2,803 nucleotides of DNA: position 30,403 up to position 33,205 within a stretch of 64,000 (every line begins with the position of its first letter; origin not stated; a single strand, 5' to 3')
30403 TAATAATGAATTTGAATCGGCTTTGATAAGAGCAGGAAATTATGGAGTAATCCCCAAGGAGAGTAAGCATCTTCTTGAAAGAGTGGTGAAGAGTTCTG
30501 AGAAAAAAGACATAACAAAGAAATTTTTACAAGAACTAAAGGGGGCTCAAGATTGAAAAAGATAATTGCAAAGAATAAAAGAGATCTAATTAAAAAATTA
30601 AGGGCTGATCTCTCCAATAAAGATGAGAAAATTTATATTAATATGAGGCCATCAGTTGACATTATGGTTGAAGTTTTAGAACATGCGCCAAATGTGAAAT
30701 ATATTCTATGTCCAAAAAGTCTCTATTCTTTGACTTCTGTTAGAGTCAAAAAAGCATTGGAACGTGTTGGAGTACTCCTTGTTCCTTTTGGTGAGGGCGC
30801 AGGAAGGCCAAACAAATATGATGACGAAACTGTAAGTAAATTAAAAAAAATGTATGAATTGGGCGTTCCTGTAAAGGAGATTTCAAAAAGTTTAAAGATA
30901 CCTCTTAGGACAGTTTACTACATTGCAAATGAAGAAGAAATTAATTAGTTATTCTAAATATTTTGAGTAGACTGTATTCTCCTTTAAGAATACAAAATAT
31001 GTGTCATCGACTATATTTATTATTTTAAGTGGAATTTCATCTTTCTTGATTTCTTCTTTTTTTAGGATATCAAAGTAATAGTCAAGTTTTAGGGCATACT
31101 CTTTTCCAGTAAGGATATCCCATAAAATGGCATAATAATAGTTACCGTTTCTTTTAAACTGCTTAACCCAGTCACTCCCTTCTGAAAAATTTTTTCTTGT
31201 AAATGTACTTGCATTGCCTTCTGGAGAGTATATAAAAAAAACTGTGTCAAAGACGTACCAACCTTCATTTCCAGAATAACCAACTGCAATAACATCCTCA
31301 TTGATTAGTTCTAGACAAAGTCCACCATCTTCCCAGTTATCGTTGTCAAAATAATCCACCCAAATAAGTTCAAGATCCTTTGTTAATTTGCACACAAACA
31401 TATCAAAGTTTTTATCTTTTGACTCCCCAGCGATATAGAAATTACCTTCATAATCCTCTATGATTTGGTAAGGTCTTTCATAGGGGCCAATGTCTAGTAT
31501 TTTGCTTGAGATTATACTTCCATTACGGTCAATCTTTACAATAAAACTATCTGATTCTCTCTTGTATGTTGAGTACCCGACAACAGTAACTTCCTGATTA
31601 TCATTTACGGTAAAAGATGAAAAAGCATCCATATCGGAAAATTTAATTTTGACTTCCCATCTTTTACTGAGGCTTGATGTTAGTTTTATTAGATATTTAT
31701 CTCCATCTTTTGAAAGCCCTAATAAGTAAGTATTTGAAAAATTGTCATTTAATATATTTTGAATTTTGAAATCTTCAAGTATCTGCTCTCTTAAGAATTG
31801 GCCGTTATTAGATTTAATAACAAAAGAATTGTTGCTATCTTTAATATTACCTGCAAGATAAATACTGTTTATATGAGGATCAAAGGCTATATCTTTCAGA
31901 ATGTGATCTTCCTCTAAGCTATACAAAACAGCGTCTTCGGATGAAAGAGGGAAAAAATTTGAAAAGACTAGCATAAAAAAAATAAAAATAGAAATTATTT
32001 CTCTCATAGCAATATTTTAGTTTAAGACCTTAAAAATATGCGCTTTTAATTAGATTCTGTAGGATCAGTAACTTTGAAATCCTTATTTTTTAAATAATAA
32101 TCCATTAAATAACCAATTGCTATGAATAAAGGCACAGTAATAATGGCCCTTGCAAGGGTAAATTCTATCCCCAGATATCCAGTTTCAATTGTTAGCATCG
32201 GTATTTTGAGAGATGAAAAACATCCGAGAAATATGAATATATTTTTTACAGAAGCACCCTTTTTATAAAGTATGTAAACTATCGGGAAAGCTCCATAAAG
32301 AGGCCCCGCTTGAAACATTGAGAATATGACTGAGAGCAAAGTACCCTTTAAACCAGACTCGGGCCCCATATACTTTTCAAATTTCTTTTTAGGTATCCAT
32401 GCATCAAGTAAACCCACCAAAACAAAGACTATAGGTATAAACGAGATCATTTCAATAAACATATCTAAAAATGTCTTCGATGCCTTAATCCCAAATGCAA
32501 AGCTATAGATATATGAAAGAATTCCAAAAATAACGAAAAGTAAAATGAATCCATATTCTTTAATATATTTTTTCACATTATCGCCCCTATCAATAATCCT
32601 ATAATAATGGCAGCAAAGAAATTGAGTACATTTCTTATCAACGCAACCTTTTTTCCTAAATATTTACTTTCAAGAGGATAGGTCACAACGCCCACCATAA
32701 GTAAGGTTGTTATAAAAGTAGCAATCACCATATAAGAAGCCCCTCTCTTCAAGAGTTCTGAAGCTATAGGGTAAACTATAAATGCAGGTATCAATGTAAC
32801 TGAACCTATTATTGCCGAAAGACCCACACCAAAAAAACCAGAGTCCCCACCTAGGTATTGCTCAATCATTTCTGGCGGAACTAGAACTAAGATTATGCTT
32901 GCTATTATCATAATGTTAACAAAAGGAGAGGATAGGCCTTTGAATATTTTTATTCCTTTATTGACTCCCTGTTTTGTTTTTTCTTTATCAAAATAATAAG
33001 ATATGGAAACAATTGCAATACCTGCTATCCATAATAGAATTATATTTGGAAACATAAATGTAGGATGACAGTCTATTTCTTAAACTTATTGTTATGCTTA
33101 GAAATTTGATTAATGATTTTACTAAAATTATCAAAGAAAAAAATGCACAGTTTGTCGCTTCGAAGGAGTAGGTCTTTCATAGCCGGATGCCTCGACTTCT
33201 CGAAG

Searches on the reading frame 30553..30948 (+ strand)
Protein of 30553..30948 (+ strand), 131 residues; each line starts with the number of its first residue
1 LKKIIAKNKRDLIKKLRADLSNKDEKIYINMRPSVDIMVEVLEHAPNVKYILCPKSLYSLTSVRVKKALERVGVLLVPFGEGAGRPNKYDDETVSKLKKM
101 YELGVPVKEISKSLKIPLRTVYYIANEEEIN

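Call 10: search_protein_families(library=pfam, proteins=[window:30553-30948:+], max_evalue=0.01)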
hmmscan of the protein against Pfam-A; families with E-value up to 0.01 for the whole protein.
window:30553-30948:+ (131 aa): 2 families
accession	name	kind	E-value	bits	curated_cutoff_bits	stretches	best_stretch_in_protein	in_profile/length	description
PF08004.16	DUF1699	-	6.2e-06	26.4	33.4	1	18-84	13-78/130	Protein of unknown function (DUF1699)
PF02796.21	HTH_7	-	1.1e-05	25.9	23.8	1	84-124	1-41/45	Helix-turn-helix domain of resolvase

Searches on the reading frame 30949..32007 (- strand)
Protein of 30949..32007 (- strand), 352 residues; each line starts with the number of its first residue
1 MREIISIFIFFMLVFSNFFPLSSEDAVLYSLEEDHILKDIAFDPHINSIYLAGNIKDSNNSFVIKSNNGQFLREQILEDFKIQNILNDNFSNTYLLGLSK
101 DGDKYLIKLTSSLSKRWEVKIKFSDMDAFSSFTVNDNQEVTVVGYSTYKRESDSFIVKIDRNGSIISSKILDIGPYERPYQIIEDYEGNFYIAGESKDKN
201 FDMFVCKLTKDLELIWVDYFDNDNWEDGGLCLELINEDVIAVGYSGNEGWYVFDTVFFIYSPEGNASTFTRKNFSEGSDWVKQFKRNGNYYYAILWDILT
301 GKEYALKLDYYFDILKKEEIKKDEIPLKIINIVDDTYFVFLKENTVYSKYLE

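Call 10: search_protein_families(library=pfam, proteins=[window:30949-32007:-], max_evalue=0.01)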
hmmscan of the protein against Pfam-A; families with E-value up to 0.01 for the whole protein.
window:30949-32007:- (352 aa): 1 family
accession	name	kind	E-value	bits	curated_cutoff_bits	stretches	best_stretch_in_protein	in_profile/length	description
PF06739.17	SBBP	-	0.0013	19.1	20.5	0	185-202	21-38/38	Beta-propeller repeat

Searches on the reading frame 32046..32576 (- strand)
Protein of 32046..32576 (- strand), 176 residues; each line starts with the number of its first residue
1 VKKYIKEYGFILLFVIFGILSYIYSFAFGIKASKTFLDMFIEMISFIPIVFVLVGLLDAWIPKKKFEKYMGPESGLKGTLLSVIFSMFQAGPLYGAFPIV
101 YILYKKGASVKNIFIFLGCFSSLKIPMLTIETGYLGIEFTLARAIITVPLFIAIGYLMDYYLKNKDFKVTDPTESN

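Call 10: search_protein_families(library=pfam, proteins=[window:32046-32576:-], max_evalue=0.01)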
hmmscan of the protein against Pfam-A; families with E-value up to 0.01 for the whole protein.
window:32046-32576:- (176 aa): 1 family
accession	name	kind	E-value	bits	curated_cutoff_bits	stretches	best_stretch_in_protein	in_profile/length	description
PF03773.19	ArsP_1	-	1.6e-15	57.5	32.3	1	32-167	5-140/294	Predicted permease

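Call 34: search_protein_families(library=ncbifam, proteins=[window:32046-32576:-], max_evalue=0.01)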
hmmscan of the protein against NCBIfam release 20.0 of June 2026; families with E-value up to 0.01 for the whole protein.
window:32046-32576:- (176 aa): 2 families
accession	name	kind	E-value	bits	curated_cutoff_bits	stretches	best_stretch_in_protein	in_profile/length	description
NF033936.1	CuZnOut_SO0444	equivalog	9.1e-05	21.7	300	1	36-165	1-129/351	SO_0444 family Cu/Zn efflux transporter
NF005839.0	PRK07756.1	equivalog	0.0016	18.7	163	1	5-67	62-119/122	NADH-quinone oxidoreductase subunit A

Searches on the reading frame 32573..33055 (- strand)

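Call 10: search_protein_families(library=pfam, proteins=[window:32573-33055:-], max_evalue=0.01)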
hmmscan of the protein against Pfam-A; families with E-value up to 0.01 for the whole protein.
window:32573-33055:- (160 aa): 2 families
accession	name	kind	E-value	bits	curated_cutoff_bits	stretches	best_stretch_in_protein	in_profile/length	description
PF03773.19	ArsP_1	-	7.2e-07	29.1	32.3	1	47-158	22-133/294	Predicted permease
PF14264.12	Glucos_trans_II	-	0.0028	17.3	30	1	8-156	145-290/317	Glucosyl transferase GtrII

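Call 34: search_protein_families(library=ncbifam, proteins=[window:32573-33055:-], max_evalue=0.01)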
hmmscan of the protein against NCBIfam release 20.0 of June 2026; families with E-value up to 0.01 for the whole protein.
window:32573-33055:- (160 aa): 2 families
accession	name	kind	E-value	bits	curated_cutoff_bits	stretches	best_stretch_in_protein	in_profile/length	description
NF033936.1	CuZnOut_SO0444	equivalog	1.8e-06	27.4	300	1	49-157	16-123/351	SO_0444 family Cu/Zn efflux transporter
NF040736.1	efflux_SaoE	equivalog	3.1e-05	23.4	325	1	25-157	163-295/352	efflux transporter SaoE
